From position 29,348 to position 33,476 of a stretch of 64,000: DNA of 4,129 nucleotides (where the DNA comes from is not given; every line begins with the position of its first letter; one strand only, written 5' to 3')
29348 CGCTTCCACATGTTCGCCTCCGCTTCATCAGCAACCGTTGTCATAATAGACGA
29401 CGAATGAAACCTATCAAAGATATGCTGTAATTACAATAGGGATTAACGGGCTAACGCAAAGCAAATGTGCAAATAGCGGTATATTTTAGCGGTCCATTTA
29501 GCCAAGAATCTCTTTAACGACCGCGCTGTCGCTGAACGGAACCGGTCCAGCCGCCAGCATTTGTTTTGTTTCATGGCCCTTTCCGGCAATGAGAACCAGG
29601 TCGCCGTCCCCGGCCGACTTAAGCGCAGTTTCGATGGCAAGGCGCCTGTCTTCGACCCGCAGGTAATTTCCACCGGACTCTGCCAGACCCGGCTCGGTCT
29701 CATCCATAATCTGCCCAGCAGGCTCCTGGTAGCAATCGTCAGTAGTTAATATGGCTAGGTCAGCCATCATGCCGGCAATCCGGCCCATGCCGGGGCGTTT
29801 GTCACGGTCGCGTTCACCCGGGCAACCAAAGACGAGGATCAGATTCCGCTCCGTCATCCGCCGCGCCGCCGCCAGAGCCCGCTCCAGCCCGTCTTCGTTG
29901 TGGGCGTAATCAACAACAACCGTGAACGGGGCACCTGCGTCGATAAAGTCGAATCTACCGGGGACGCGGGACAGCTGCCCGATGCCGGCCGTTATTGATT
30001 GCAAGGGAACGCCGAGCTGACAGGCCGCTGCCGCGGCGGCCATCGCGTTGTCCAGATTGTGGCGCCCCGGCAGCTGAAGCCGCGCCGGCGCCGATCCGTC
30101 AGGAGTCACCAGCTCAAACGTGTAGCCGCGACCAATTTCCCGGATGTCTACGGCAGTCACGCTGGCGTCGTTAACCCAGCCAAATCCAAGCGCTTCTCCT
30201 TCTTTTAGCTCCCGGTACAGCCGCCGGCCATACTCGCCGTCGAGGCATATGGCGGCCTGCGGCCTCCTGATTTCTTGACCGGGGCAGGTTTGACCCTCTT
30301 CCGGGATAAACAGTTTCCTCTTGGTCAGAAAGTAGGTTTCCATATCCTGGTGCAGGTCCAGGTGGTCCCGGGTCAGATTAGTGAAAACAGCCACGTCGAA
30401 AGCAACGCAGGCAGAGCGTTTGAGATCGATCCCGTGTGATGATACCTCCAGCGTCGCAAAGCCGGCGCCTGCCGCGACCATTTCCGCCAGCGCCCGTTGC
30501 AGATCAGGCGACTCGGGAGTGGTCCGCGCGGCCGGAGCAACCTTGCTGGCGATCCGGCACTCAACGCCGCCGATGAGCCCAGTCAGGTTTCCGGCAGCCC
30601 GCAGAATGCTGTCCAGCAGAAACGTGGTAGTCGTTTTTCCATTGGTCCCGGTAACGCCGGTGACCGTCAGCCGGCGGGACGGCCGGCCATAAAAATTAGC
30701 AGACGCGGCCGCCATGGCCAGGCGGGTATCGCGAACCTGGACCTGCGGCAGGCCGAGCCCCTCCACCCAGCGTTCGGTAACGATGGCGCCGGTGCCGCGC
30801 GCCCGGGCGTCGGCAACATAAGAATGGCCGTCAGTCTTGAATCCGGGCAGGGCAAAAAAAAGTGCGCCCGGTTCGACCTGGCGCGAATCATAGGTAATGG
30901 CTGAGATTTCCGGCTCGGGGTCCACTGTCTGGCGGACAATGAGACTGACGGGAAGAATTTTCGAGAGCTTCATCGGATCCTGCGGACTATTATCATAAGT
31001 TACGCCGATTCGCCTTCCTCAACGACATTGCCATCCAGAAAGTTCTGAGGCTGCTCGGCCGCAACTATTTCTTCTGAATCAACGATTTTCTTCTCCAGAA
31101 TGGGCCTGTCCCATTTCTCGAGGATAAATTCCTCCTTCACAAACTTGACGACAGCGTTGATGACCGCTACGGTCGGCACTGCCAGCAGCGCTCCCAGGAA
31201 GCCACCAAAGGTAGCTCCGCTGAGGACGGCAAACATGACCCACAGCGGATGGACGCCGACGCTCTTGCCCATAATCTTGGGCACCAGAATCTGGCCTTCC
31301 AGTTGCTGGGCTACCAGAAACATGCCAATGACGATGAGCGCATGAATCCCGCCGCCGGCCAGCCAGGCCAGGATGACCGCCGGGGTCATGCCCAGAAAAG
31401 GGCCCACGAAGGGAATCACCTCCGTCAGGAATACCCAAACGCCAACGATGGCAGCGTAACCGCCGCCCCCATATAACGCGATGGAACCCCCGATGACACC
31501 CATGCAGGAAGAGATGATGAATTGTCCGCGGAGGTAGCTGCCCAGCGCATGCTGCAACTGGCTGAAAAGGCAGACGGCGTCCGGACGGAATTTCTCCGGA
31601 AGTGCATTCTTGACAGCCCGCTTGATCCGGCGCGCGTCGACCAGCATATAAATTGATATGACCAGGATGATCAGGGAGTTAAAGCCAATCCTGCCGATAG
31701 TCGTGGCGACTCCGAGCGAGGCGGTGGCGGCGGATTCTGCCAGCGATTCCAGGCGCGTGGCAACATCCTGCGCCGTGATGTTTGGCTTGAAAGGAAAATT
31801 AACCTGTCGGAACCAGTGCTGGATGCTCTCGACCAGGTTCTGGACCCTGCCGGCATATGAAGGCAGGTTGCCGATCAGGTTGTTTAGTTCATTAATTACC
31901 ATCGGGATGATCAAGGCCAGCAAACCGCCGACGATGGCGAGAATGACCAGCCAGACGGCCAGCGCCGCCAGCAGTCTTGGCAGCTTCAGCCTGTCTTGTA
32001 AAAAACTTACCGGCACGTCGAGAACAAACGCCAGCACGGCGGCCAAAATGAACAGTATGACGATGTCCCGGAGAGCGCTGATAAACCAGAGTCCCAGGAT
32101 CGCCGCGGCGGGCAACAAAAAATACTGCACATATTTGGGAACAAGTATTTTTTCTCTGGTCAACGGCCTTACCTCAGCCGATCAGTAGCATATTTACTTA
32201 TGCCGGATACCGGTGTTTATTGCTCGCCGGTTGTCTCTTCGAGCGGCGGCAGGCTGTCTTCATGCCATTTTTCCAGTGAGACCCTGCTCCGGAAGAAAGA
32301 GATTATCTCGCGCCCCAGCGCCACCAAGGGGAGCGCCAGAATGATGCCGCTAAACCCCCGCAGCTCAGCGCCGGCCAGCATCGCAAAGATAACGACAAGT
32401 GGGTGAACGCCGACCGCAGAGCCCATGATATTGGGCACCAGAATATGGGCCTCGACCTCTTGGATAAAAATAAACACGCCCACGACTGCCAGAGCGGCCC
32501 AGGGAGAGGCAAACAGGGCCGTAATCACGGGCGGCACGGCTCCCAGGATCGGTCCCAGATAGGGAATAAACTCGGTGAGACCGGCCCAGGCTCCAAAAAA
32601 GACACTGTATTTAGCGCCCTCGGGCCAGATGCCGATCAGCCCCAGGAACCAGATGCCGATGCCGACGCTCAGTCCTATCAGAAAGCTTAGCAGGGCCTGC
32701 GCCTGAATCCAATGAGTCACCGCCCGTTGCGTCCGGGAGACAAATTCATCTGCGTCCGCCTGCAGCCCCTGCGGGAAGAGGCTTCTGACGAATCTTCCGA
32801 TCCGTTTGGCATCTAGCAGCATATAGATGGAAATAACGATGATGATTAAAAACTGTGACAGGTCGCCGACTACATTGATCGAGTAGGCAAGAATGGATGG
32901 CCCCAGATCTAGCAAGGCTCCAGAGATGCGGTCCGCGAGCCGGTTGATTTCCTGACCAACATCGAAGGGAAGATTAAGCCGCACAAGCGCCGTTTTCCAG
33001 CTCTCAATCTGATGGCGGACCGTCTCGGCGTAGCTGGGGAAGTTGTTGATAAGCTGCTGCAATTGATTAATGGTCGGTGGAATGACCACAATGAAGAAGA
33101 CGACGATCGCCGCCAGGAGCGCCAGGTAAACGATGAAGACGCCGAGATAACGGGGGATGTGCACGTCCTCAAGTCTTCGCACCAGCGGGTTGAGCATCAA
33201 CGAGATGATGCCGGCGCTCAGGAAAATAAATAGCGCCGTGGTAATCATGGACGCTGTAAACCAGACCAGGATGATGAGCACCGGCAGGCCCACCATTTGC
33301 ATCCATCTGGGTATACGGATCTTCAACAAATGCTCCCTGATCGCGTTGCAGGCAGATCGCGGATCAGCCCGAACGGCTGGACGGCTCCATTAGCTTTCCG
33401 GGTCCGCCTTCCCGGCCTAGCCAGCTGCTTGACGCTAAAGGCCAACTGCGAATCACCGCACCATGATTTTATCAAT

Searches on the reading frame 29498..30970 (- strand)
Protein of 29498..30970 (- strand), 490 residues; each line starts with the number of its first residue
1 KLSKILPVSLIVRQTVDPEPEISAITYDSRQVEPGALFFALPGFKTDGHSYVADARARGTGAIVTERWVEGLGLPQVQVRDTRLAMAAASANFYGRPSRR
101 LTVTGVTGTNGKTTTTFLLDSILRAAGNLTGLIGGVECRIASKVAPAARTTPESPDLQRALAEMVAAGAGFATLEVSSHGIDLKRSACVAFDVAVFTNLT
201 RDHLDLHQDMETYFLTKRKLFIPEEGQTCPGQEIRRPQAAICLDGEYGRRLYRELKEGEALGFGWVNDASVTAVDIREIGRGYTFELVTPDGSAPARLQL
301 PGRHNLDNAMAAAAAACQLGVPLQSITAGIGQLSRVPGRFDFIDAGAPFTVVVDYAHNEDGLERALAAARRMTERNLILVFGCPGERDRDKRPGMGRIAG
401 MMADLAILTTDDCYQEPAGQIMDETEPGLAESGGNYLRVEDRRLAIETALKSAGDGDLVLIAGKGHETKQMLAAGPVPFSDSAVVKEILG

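Call 47: search_protein_families(library=pfam, proteins=[window:29498-30970:-], max_evalue=0.00001)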
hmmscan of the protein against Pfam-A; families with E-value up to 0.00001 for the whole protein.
window:29498-30970:- (490 aa): 3 families
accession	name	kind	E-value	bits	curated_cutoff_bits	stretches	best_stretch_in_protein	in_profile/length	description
PF08245.18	Mur_ligase_M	-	1.3e-42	146.4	24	1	106-316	1-200/200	Mur ligase middle domain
PF02875.26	Mur_ligase_C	-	1.5e-31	110.3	28.4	1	338-465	1-127/127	Mur ligase, glutamate ligase domain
PF01225.30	Mur_ligase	-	9.8e-11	42.3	21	1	21-94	1-95/95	Mur ligase family, catalytic domain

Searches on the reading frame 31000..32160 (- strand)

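Call 47: search_protein_families(library=pfam, proteins=[window:31000-32160:-], max_evalue=0.00001)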
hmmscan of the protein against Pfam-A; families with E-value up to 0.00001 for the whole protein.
window:31000-32160:- (386 aa): 1 family
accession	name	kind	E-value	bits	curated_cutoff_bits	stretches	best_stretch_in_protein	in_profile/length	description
PF01594.21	AI-2E_transport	-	6.3e-69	233.1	34.3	1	15-340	3-325/327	AI-2E family transporter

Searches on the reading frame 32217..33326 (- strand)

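Call 47: search_protein_families(library=pfam, proteins=[window:32217-33326:-], max_evalue=0.00001)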
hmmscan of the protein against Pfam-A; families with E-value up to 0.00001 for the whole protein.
window:32217-33326:- (369 aa): 1 family
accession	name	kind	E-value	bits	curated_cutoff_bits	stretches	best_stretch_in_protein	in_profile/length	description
PF01594.21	AI-2E_transport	-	6.4e-65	219.9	34.3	1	13-344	3-325/327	AI-2E family transporter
